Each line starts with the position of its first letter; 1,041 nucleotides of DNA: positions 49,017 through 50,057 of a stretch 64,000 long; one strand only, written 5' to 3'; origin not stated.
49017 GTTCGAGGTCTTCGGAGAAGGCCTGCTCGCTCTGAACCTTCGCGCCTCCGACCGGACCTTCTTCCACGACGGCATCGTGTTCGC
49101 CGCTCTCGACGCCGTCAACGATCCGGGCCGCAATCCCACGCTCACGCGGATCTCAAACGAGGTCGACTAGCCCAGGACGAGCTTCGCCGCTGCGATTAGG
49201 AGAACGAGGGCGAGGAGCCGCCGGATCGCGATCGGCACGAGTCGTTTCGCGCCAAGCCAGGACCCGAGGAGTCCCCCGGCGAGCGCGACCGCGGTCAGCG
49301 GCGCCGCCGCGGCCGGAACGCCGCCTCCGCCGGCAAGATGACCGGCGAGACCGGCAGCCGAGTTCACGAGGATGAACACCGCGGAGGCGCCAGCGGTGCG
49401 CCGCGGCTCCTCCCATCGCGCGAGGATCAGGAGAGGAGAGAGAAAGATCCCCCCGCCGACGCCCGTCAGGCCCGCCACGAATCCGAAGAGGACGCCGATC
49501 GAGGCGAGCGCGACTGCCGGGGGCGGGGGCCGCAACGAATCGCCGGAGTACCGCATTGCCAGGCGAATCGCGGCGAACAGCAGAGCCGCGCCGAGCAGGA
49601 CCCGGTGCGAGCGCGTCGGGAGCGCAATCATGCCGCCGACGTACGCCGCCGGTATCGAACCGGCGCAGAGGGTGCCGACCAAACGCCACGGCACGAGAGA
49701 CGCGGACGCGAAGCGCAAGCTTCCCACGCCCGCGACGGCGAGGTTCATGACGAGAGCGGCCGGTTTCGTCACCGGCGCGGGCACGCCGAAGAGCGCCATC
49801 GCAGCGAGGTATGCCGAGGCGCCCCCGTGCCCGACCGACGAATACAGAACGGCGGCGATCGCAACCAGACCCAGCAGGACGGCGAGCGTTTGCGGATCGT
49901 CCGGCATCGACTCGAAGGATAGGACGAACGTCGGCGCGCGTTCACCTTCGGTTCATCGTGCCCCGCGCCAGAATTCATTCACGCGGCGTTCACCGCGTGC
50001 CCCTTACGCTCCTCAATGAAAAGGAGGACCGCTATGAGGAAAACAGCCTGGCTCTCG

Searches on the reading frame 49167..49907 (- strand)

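Call 19: search_protein_families(library=ncbifam, proteins=[window:49167-49907:-], max_evalue=0.01)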
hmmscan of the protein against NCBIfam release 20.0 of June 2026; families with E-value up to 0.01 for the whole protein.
window:49167-49907:- (246 aa): 0 families

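Call 43: search_protein_families(library=pfam, proteins=[window:49167-49907:-], max_evalue=0.001)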
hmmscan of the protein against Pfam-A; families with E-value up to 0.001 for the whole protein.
window:49167-49907:- (246 aa): 1 family
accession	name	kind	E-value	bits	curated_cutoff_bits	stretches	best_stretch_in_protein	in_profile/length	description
PF01925.25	TauE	-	4.6e-31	108.7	32.6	1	12-243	2-237/237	Sulfite exporter TauE/SafE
